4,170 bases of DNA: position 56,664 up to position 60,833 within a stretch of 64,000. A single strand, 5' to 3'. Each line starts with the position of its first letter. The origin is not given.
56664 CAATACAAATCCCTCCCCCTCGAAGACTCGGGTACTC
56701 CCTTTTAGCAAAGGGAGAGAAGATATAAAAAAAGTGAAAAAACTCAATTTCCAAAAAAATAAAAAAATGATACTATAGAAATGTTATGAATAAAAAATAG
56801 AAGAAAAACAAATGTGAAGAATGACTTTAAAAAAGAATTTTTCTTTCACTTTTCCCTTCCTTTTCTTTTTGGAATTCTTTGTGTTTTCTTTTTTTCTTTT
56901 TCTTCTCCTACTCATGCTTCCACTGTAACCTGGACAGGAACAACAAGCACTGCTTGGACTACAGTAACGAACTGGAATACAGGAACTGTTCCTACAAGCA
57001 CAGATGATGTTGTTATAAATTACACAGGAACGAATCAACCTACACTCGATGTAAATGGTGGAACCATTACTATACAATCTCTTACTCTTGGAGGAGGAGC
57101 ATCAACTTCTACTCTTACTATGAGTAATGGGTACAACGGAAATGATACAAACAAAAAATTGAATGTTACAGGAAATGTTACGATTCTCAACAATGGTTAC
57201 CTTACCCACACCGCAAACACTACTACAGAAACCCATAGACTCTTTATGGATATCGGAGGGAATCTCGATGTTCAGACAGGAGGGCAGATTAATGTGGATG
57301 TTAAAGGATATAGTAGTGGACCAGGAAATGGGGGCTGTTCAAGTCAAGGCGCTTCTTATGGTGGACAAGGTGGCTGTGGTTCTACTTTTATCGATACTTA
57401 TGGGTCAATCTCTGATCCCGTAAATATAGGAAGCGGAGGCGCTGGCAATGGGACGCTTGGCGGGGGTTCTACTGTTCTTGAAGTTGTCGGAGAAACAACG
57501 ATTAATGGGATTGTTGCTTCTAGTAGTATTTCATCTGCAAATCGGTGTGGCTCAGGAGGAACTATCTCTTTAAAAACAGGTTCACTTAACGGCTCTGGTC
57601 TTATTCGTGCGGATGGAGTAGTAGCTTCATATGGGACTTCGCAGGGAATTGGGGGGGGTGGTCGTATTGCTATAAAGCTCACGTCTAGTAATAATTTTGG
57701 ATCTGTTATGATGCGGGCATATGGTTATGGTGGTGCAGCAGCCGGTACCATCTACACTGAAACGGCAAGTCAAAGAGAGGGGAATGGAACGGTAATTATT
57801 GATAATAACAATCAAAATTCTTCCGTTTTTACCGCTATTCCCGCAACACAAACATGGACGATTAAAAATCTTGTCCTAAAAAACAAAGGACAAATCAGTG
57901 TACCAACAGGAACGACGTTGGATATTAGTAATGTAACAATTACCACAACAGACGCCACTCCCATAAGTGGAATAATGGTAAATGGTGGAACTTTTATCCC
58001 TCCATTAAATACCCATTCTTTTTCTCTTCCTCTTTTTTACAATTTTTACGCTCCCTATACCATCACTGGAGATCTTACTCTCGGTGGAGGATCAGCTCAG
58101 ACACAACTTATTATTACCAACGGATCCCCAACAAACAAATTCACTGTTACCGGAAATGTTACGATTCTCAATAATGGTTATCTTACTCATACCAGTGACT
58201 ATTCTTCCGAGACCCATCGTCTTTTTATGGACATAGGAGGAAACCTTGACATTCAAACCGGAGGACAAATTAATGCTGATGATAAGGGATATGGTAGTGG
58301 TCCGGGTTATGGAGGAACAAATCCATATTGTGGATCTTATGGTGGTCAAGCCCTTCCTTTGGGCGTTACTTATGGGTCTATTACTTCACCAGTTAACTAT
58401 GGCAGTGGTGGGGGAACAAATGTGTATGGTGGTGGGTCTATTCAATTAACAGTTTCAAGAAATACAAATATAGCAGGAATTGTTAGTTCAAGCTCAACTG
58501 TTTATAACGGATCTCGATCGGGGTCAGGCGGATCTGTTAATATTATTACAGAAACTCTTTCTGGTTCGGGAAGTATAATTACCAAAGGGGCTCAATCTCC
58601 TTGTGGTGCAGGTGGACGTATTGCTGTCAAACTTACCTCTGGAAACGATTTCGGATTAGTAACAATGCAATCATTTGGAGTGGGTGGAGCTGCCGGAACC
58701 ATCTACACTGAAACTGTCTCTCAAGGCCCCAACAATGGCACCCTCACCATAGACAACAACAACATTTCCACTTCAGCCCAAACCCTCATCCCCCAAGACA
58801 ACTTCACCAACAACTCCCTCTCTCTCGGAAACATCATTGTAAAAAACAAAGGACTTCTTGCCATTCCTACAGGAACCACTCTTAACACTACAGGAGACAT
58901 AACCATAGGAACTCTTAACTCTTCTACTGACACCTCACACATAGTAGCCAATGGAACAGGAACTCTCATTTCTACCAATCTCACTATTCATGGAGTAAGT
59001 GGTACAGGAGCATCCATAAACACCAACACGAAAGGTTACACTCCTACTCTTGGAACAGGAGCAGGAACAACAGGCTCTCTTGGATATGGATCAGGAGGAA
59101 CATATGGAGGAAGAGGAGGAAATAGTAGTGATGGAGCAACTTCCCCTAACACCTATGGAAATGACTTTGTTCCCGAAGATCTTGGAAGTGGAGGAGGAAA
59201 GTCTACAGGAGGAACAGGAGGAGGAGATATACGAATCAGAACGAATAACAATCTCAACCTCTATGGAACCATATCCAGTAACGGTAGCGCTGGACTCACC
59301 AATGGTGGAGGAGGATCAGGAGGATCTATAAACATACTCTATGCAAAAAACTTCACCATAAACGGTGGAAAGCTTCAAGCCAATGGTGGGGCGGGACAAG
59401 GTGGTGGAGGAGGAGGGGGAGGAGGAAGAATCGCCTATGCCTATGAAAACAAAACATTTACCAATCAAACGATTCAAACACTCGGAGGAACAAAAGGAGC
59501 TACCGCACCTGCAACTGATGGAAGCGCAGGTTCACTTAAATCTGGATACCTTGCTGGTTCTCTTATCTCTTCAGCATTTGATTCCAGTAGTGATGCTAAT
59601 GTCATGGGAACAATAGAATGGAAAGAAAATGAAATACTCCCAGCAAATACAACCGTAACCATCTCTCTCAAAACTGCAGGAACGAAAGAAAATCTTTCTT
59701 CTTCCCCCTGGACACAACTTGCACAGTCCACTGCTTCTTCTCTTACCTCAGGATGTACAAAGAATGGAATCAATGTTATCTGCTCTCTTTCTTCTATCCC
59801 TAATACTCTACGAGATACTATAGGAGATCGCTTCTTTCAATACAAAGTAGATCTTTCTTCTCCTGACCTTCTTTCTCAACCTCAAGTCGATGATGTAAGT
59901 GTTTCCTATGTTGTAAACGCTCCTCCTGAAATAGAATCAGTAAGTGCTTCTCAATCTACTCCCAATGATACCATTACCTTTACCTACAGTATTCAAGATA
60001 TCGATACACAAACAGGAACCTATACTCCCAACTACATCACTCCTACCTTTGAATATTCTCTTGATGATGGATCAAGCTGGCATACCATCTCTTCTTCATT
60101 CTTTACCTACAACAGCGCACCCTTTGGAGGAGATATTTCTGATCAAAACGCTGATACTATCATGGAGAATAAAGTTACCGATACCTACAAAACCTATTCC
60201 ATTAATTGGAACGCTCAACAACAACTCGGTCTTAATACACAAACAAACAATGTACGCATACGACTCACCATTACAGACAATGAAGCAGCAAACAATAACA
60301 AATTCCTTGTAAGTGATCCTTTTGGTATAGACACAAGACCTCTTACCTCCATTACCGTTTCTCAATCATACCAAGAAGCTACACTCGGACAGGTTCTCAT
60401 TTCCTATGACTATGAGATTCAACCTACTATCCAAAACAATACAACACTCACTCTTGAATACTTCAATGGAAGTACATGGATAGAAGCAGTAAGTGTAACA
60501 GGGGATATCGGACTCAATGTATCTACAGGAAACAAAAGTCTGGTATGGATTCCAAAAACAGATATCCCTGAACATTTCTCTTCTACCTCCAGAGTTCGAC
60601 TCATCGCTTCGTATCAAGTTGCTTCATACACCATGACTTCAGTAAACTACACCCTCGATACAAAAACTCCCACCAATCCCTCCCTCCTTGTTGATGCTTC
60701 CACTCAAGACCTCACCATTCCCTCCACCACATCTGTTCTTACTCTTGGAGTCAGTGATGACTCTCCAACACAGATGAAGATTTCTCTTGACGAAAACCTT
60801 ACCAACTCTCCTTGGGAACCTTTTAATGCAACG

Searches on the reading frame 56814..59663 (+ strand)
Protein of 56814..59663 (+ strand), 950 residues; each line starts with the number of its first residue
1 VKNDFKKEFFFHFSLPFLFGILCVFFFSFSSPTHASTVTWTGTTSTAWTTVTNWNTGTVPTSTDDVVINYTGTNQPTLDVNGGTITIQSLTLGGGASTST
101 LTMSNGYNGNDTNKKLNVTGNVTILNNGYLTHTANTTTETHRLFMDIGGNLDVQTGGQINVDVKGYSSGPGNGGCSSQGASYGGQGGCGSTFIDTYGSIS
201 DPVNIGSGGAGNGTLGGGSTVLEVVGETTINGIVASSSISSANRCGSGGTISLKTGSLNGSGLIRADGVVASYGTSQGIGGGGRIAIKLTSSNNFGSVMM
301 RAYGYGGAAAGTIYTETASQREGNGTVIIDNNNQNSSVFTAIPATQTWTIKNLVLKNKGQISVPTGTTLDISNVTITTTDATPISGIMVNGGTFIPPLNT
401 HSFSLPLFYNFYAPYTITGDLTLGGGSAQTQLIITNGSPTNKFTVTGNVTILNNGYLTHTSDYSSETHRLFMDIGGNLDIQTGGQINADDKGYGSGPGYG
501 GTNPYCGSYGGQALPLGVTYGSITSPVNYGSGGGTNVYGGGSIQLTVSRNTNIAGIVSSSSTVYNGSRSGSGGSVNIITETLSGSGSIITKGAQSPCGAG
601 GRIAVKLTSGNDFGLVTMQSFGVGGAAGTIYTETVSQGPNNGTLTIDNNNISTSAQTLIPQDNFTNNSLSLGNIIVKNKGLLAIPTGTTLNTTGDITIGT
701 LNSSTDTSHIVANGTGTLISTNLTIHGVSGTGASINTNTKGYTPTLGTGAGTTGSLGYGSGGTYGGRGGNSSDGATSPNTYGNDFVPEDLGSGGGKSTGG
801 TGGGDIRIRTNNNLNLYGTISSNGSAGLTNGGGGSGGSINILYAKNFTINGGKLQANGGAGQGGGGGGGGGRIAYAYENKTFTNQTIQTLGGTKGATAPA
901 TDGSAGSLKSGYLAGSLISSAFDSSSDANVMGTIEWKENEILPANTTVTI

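Call 56: predict_structure(alignment_id=A2)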
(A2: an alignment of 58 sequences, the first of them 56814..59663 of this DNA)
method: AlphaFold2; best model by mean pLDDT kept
length: 950 residues; sequences in the alignment: 58
mean_pLDDT: 85.3   pTM: 0.71
mean pLDDT of the five models: 85.3, 83.5, 83.1, 82.6, 82.3
residues with pLDDT >= 90: 557; 70-90: 259; 50-70: 47; < 50: 87
segments of 3 or more residues with pLDDT < 50: 1-15, 17-19, 26-31, 400-402, 404-406, 702-704, 715-718, 720-731, 914-950
pLDDT, mean of each block of 10 residues (from residue 1): 39 46 47 77 95 96 94 91 95 91 81 93 97 92 97 98 95 84 84 89 94 92 98 96 91 98 96 77 98 97 91 97 94 85 92 91 91 82 80 77 52 78 82 78 91 92 89 97 96 91 85 85 96 91 98 98 85 98 98 87 98 97 91 96 94 83 87 91 84 81 60 52 41 79 95 91 95 93 91 94 91 86 95 96 83 94 95 89 89 93 92 42 32 36 38
secondary structure, 60 per line:
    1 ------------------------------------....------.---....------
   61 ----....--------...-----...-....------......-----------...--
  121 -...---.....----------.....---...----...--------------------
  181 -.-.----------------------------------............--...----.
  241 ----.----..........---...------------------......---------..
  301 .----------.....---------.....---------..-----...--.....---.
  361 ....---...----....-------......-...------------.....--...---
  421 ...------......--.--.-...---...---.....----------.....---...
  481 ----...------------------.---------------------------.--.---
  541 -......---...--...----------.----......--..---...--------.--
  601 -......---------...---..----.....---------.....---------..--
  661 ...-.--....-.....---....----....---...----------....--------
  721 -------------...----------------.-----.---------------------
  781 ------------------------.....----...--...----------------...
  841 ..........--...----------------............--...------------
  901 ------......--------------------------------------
elements in order (helices of 4 or more, strands of 3 or more residues): E37-40 E65-68 E77-79 E85-87 E89-92 E99-104 E116-118 E122-124 E128-132 E143-147 E151-153 E158-160 E219-230 E233-235 E250-259 E263-265 E284-289 E299-301 E312-316 E326-330 E347-349 E352-356 E360-364 E368-370 E375-378 E386-391 E393-395 E408-412 E415-417 E421-423 E430-435 E443-445 E449-451 E455-459 E470-474 E478-480 E485-487 E542-547 E551-553 E556-558 E574-579 E587-589 E602-607 E617-619 E629-633 E643-647 E668-671 E673-677 E681-684 E689-692 E696-698 E709-712 E734-736 E805-809 E814-816 E819-821 E838-850 E853-855 E872-883 E886-888 E907-912

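Call 58: fold_search(model_id=the predicted structure, library=pdb)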
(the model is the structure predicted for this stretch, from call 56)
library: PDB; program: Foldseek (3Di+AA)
matches with E <= 10: 78; with E <= 0.001: 0
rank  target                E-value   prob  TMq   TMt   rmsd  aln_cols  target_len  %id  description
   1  7koh_C                1.4e-02  0.23  0.12  0.17  18.7       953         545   10  Crystal structure of antigen 43 from Escherichia coli EDL933 (released 2022-03-09)
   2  4q1q_A                4.2e-02  0.47  0.12  0.27  12.5       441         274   12  Crystal structure of TibC-catalyzed hyper-glycosylated TibA55-350 fragment (released 2014-09-17)
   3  7ko9                  4.4e-02  0.23  0.14  0.19  17.4       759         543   12  Crystal structure of antigen 43 from uropathogenic Escherichia coli UTI89 (released 2022-03-09)
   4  7koh_A                5.0e-02  0.21  0.12  0.17  18.0       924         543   10  Crystal structure of antigen 43 from Escherichia coli EDL933 (released 2022-03-09)
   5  4kh3                  6.3e-02  0.33  0.16  0.26  15.6       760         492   12  Structure of a bacterial self-associating protein (released 2014-01-15)
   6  7koh_B                9.4e-02  0.15  0.13  0.19  16.9       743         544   12  Crystal structure of antigen 43 from Escherichia coli EDL933 (released 2022-03-09)
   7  7kob                  9.8e-02  0.16  0.10  0.17  15.8       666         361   10  Crystal structure of antigen 43b from Escherichia coli CFT073 (released 2022-03-09)
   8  9mne_B                1.2e-01  0.10  0.13  0.13  19.2       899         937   10  Crystal structure of enteropathogenic Escherichia coli EspC (released 2025-10-29)
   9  7koh_D                1.3e-01  0.23  0.17  0.26  16.9       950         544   11  Crystal structure of antigen 43 from Escherichia coli EDL933 (released 2022-03-09)
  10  6n2b_B                1.9e-01  0.08  0.08  0.16  30.0       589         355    9  The Crystal Structure of Caldicellulosiruptor kristjanssonii Tapirin C-terminal domain (released 2018-12-19)
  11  7dmk_D                2.6e-01  0.04  0.10  0.12  26.3       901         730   10  PL6 alginate lyase BcAlyPL6 (released 2021-10-06)
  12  9mne_A                2.9e-01  0.11  0.14  0.14  19.0       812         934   11  Crystal structure of enteropathogenic Escherichia coli EspC (released 2025-10-29)
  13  6n2b_A                3.0e-01  0.09  0.08  0.18  30.3       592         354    9  The Crystal Structure of Caldicellulosiruptor kristjanssonii Tapirin C-terminal domain (released 2018-12-19)
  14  7dmk_B                4.7e-01  0.02  0.09  0.10  27.6       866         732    9  PL6 alginate lyase BcAlyPL6 (released 2021-10-06)
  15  5j44_A                6.2e-01  0.03  0.12  0.11  22.5       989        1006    8  Crystal structure of the Secreted Extracellular protein A (SepA) from Shigella flexneri (released 2017-04-12)
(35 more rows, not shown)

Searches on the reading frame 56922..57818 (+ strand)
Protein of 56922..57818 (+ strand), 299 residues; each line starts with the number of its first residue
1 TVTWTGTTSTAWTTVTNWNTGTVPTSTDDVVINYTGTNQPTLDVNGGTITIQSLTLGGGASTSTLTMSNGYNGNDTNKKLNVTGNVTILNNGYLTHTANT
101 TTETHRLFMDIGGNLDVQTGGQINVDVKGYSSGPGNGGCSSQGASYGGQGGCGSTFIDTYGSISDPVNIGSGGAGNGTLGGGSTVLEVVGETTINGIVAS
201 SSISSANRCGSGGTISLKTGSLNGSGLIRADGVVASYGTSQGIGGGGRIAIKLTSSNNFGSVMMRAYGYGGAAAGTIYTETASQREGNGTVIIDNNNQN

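Call 77: search_protein_representatives(protein=window:56922-57818:+)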
Query: 299 residues. Proteins with E-value up to 0.001 (for the whole library): 3033; up to 1e-10: 1740; up to 1e-30: 563. The best 150 are listed.
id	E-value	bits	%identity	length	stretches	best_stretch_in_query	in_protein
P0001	9.4e-240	809.7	69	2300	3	1-299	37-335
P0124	4.9e-169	577.6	62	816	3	1-298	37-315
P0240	2.9e-136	470.0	43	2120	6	82-297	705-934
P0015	1.9e-126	437.8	43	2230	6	2-298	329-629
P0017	3.0e-123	427.3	42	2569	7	3-298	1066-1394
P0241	6.4e-114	396.7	41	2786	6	11-296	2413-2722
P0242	1.9e-110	385.2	42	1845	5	3-295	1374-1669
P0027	1.9e-109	382.0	47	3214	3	3-295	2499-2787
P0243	2.9e-109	381.4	43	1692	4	45-293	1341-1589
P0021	1.2e-105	369.5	52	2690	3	2-297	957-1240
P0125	3.3e-101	354.9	44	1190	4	4-298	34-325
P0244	6.9e-101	353.9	40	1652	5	5-297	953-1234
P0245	1.6e-100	352.7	41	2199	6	3-297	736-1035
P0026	5.7e-97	341.0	42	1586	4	1-298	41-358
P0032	6.7e-94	330.9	44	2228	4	2-284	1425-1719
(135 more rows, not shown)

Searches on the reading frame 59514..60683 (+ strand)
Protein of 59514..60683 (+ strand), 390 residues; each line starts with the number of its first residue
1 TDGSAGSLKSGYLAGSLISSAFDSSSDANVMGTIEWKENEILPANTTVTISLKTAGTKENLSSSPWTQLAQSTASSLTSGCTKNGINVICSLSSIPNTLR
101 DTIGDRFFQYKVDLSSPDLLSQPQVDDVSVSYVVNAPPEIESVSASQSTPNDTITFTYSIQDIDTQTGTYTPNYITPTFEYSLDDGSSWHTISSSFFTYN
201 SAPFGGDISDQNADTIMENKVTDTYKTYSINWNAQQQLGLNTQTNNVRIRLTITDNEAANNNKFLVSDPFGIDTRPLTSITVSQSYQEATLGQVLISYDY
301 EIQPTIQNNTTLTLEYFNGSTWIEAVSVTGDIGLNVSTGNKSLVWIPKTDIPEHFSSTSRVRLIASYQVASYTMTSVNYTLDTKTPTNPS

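Call 81: search_protein_families(library=pfam, proteins=[window:59514-60683:+], max_evalue=1)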
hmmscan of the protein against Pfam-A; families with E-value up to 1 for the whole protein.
window:59514-60683:+ (390 aa): 1 family
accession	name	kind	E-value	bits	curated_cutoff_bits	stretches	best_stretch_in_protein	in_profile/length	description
PF21471.3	Reelin_subrepeat-B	-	0.0031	17.7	27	1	150-264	36-119/127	Reelin subrepeat B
